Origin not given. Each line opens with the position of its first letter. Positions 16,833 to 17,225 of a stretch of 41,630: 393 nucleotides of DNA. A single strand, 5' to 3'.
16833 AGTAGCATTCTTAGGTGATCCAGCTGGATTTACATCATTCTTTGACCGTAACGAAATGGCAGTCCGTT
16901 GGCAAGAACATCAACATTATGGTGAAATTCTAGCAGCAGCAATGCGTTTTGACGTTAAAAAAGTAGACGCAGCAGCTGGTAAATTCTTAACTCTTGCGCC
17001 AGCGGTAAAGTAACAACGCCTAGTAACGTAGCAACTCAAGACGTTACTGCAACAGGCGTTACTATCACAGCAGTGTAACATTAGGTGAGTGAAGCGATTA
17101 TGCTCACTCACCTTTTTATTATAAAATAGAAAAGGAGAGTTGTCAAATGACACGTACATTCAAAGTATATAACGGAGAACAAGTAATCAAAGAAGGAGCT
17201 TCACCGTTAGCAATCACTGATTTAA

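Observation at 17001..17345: An Ig-like/FN3 domain is split across a -1-frame extension of the capsid gene and a separate 58-aa ORF, with a hairpin terminator between them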

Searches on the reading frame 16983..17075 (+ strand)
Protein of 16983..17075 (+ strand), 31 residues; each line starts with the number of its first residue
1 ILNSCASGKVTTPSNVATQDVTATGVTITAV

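Call 4: search_protein_families(library=pfam, proteins=[window:16983-17075:+], max_evalue=1)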
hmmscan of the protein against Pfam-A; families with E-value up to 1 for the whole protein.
window:16983-17075:+ (31 aa): 0 families

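Call 54: search_solved_structures(query=A3, max_evalue=10, show_alignments=4)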
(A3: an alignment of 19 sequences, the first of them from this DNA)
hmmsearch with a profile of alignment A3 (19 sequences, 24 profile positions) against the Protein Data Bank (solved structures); distinct sequences matched with E-value up to 10: 9.
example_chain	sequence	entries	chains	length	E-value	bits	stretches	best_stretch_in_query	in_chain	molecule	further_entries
4qfv_A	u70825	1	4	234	0.1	15.6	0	16-24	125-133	ANK-N5C-281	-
5li2_A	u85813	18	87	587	0.45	13.6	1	6-24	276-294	tail sheath protein | Major tail sheath protein | ORF49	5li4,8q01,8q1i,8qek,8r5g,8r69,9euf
1ten_A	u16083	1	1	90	0.62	13.2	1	5-22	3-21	TENASCIN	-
2rbl_A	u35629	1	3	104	0.69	13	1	5-22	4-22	Tenascin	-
4u3h_A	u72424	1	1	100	1.3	12.2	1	2-22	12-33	FN3con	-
9if7_LW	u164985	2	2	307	1.4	12.1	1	3-23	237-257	U2 small nuclear ribonucleoprotein 40K, putative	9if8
5e7t_A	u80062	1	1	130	1.5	12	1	3-22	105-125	Minor structural protein 4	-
2rb8_A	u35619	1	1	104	1.7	11.8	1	5-22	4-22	Tenascin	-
5j7k_A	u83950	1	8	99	5.2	10.3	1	4-22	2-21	FN3con-a-lys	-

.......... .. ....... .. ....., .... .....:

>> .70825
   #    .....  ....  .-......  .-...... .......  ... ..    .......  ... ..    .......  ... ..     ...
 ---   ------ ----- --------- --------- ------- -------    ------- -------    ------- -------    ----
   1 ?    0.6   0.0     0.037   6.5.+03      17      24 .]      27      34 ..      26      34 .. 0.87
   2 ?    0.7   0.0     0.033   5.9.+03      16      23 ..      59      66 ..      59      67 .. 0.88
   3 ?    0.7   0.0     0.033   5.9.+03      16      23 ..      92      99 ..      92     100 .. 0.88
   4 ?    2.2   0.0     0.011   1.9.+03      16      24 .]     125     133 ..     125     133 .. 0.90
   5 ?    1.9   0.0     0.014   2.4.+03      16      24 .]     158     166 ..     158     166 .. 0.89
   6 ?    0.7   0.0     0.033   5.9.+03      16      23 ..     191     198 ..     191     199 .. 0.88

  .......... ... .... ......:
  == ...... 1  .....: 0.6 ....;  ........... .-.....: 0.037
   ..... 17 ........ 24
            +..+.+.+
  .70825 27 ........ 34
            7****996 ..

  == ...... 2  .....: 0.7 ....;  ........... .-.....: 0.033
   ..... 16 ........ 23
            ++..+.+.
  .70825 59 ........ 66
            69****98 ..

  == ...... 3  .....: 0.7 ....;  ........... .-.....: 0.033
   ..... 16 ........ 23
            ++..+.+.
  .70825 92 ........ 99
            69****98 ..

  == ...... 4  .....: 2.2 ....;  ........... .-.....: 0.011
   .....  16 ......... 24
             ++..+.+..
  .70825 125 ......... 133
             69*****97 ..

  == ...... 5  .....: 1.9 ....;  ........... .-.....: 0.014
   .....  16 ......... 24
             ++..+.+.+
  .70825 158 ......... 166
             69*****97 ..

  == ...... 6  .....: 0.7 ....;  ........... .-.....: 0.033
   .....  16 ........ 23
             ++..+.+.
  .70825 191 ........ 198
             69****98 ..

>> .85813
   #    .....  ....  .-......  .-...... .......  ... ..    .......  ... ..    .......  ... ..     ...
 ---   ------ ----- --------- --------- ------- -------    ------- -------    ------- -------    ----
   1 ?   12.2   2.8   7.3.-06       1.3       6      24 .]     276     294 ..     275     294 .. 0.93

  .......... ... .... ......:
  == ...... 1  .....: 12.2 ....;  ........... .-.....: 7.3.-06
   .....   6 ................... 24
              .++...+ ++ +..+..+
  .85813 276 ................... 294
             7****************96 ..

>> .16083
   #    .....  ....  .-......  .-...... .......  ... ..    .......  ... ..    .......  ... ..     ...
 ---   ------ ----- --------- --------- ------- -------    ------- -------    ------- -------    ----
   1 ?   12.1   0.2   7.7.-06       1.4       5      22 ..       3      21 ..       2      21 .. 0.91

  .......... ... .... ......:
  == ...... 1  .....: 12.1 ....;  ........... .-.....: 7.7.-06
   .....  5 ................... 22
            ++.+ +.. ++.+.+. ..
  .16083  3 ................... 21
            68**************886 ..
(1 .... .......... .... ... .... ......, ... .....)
